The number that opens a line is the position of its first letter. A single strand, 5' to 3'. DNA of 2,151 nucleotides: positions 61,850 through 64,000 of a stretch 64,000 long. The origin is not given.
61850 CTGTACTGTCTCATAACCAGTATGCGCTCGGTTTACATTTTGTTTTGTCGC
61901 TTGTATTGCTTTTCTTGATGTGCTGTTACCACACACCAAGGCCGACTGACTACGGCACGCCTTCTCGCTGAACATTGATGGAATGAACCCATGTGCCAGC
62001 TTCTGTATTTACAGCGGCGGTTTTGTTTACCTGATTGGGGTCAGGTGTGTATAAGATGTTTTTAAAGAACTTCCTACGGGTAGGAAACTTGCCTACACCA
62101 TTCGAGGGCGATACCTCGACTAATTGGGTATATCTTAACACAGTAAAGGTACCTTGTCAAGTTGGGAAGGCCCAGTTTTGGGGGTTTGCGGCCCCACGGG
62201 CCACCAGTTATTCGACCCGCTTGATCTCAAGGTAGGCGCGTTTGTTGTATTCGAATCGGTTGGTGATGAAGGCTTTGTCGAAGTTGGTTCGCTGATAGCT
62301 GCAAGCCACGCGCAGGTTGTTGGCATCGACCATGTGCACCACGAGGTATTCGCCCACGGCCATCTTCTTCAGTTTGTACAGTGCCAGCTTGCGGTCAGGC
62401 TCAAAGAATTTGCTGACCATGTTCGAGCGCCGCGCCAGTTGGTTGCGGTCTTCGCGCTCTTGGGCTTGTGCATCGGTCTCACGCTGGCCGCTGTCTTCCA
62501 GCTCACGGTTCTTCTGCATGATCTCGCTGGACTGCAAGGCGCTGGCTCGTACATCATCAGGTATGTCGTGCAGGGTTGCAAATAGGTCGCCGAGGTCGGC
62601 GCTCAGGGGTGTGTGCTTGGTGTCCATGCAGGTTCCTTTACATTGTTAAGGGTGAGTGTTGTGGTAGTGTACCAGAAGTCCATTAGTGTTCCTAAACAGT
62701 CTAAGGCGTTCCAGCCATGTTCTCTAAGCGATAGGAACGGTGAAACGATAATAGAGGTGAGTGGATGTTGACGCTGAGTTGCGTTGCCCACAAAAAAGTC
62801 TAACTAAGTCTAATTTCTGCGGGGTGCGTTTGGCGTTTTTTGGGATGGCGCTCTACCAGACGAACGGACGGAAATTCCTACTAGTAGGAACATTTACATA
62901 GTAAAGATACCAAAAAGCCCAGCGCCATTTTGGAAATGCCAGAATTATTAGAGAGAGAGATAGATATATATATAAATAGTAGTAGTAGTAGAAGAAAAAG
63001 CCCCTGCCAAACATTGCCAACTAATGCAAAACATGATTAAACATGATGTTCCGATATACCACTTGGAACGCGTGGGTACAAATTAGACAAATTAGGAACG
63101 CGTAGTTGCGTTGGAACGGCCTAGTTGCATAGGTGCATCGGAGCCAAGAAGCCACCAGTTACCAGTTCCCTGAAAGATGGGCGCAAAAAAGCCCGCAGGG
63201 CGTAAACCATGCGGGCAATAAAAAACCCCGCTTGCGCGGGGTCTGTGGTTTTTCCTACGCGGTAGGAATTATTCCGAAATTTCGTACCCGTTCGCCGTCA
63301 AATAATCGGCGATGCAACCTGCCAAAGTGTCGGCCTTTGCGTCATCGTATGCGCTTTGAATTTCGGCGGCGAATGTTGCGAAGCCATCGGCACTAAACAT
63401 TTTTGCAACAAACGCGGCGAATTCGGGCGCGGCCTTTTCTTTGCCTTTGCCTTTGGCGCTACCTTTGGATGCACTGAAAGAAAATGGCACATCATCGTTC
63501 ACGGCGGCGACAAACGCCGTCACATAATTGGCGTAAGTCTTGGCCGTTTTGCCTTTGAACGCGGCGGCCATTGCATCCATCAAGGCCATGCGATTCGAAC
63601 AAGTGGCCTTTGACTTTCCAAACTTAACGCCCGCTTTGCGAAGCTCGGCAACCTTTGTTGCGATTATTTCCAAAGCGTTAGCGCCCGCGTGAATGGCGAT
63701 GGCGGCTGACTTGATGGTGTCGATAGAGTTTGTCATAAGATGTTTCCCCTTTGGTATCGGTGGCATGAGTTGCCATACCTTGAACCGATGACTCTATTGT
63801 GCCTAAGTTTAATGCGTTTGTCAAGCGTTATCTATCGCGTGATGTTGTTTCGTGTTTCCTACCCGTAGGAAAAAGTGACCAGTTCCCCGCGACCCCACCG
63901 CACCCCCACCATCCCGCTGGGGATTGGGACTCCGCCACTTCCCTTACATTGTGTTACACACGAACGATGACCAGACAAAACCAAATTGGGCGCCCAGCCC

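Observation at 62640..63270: Non-coding right-end region with microsatellite-like AT-rich tract and iteron-like repeats: candidate origin/regulatory hub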

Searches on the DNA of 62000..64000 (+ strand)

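Call 5: search_dna_similar(query=window:62000-64000:+, collection=phages, mode=distant)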
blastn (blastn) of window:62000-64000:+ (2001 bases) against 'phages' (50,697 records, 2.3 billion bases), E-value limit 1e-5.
No match.

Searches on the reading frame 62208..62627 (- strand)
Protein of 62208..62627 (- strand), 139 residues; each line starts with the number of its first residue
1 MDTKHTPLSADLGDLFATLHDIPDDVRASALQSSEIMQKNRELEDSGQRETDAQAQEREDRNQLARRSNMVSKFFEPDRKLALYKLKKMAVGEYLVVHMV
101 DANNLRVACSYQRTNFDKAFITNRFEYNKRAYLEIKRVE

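Call 10: search_protein_families(library=phrogs, proteins=[window:62208-62627:-])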
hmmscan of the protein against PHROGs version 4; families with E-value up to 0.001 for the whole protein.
window:62208-62627:- (139 aa): 0 families

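Call 11: search_protein_families(library=pfam, proteins=[window:62208-62627:-])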
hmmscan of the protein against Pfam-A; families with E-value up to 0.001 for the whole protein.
window:62208-62627:- (139 aa): 0 families

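Call 21: find_related_loci(query=window:62208-62627:-, collection=viral_contigs, flank=5000)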
Query window:62208-62627:- (139 aa) in viral_contigs; peptide patterns used: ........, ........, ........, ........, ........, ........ (x = any residue, [..] = any of these).
9 stretches matched a pattern; 1 encode a relative of the query (tblastn E <= 1e-3); 1 distinct loci.
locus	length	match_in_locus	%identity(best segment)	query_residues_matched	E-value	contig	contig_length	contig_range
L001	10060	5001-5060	60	97-116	4e-4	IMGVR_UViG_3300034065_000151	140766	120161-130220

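Call 42: search_protein_families(library=ncbifam, proteins=[window:62208-62627:-], max_evalue=0.01)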
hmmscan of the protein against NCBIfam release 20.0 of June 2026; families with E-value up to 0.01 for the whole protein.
window:62208-62627:- (139 aa): 0 families

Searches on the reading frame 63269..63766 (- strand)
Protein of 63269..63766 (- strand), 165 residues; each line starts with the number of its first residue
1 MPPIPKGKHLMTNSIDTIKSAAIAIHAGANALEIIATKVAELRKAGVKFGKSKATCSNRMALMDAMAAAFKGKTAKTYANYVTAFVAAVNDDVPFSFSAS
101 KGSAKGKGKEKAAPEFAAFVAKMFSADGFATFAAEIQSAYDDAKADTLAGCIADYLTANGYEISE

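Call 10: search_protein_families(library=phrogs, proteins=[window:63269-63766:-])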
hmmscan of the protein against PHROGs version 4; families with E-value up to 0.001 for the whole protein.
window:63269-63766:- (165 aa): 0 families

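Call 11: search_protein_families(library=pfam, proteins=[window:63269-63766:-])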
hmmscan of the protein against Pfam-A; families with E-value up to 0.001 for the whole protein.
window:63269-63766:- (165 aa): 0 families

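Call 20: find_encoding_contigs(protein=window:63269-63766:-, flank=10000)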
Protein window:63269-63766:- (165 aa): no gene with exactly this product is on record in the collection.

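Call 42: search_protein_families(library=ncbifam, proteins=[window:63269-63766:-], max_evalue=0.01)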
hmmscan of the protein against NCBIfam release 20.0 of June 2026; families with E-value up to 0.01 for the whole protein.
window:63269-63766:- (165 aa): 0 families

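Call 76: find_homologous_proteins(query=window:63272-63766:-, max_evalue=0.001)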
Query window:63272-63766:- (165 aa): 57 proteins with E <= 0.001 among 159 candidates.
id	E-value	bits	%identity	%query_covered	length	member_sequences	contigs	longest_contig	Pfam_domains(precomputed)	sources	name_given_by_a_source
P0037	1.8e-81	289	94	93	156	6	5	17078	-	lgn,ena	-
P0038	7.1e-81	287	93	93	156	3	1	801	-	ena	-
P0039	1.6e-73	264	81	93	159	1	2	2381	-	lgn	-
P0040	1.6e-71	257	85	93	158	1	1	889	-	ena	-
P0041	4.3e-67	243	83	81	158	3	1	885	-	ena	-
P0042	3.0e-66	240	79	94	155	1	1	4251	-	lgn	-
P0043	6.0e-66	239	80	93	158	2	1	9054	-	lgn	-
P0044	3.4e-64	233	77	94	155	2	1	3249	-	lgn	-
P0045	1.6e-61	225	71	93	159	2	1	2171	-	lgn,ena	-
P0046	6.2e-60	219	73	93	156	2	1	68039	-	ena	-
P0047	1.1e-52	196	72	81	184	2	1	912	-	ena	-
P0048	3.9e-50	188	68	81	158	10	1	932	-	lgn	-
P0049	1.1e-46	176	61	93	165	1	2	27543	-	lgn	-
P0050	1.5e-41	160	59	93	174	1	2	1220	-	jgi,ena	jgi:uncharacterized protein YukE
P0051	1.5e-41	160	52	94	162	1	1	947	-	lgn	-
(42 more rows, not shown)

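Call 77: find_encoding_contigs(protein=P0037, flank=4000, max_places=6)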
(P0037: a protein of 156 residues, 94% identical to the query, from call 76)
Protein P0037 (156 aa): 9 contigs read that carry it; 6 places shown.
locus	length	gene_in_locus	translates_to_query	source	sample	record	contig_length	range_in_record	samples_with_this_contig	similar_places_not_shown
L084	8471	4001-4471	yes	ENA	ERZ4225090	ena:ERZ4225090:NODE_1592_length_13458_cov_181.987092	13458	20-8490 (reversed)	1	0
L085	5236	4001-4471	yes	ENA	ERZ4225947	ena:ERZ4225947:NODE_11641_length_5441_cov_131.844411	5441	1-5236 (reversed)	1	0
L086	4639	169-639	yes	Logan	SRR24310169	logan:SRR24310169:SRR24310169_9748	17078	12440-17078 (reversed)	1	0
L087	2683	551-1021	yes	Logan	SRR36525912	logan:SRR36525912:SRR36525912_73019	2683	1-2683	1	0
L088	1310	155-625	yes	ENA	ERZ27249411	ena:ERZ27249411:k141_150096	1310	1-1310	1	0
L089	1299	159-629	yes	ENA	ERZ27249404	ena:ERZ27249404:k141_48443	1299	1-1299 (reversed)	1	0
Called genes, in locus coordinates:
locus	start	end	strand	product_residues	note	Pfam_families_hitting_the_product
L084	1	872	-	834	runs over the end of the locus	-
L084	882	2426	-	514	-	PF03237:Terminase_6N (weak), PF17289:Terminase_6C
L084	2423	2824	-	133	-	-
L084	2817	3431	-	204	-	-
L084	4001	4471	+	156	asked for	-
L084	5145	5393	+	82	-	-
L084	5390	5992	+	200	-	-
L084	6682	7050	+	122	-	PF10765:Phage_P22_NinX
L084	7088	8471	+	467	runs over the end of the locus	?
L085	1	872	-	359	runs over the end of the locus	?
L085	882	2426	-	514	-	PF03237:Terminase_6N (weak), PF17289:Terminase_6C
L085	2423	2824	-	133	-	-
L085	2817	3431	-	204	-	-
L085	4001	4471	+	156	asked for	-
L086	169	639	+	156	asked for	-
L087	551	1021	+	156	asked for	-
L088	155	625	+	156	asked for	-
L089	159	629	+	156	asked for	-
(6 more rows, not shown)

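Call 78: find_encoding_contigs(protein=P0046, flank=10000, max_places=3)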
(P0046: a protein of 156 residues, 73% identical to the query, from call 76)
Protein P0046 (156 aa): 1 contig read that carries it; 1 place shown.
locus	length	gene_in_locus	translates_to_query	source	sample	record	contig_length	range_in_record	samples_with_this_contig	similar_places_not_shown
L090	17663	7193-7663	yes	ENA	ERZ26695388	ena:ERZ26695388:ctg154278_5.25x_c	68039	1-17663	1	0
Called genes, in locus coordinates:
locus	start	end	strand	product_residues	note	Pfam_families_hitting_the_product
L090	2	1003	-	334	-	?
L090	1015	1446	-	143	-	-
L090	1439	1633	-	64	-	-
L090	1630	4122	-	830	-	-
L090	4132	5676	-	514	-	PF17289:Terminase_6C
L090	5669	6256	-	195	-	-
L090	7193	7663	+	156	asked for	-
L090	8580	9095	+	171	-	-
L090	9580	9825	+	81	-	-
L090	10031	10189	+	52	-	-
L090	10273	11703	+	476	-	-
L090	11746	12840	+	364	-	PF04389:Peptidase_M28 (weak)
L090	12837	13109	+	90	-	-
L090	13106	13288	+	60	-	-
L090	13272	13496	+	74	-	-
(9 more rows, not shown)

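Call 86: predict_structure(alignment_id=A3)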
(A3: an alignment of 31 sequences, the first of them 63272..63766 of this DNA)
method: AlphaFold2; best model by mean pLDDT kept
length: 165 residues; sequences in the alignment: 31
mean_pLDDT: 73.4   pTM: 0.47
mean pLDDT of the five models: 73.4, 73.1, 71.5, 70.1, 68.9
residues with pLDDT >= 90: 0; 70-90: 127; 50-70: 18; < 50: 20
segments of 3 or more residues with pLDDT < 50: 6-11, 101-112
pLDDT, mean of each block of 10 residues (from residue 1): 48 73 80 82 79 74 84 78 83 73 42 65 80 82 76 81 65
secondary structure, 60 per line:
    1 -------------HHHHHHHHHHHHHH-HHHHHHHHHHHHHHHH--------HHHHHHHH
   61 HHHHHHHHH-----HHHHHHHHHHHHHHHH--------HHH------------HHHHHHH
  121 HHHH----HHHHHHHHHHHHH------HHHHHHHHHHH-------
elements in order: H14-27 H29-44 H53-69 H75-90 H114-124 H129-141 H148-158

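Call 88: fold_search(model_id=the predicted structure, library=pdb)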
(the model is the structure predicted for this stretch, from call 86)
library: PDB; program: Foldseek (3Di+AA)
matches with E <= 10: 11; with E <= 0.001: 0
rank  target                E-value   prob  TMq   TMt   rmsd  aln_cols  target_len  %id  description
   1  8r7j_B                5.5e+00  0.08  0.27  0.15  15.9       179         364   12  Cryo-EM structure of the human TREX-2 complex (released 2025-06-11)
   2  7blq_A                5.8e+00  0.14  0.24  0.15   7.7        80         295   14  Vps26 dimer region of the fungal membrane-assembled retromer:Grd19 complex. (released 2021-03-03)
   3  8vx7_A                6.1e+00  0.09  0.20  0.20   7.7        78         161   13  Computationally designed tunable C2 symmetric tandem repeat homodimer, bound to cyclic peptide (released 2025-02-05)
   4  2o7g_A                7.4e+00  0.06  0.19  0.29   9.2        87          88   17  Crystal structure of the Pribnow Box recognition region of SigC from Mycobacterium tuberculosis (released 2006-12-26)
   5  5jwr_H                7.8e+00  0.18  0.33  0.39   4.2        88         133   18  Crystal structure of foldswitch-stabilized KaiB in complex with the N-terminal CI domain of KaiC and a dimer of KaiA C (released 2017-03-29)
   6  5f0k_B                9.0e+00  0.09  0.24  0.11   9.0        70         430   16  Structure of VPS35 N terminal region (released 2016-12-07)
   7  2gmy_A                9.0e+00  0.04  0.16  0.17  12.2        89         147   15  Crystal Structure of a Protein of Unknown Function ATU0492 from Agrobacterium tumefaciens, Putative Antioxidant Defenc (released 2006-05-09)
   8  1p5q_A                9.0e+00  0.03  0.21  0.15  13.7       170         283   11  Crystal Structure of FKBP52 C-terminal Domain (released 2004-06-22)
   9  9k7u_A                9.5e+00  0.08  0.22  0.26   9.5        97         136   13  Crystal structure of designed zinc-induced heterodimer Heter-Zn2-HEHE-22 (released 2025-10-29)
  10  3tgo_B                9.5e+00  0.03  0.17  0.14   9.9       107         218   12  Crystal structure of the E. coli BamCD complex (released 2011-09-28)
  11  2xl4                  1.0e+01  0.02  0.17  0.18  21.3       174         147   12  LntA, a virulence factor from Listeria monocytogenes (released 2011-02-02)
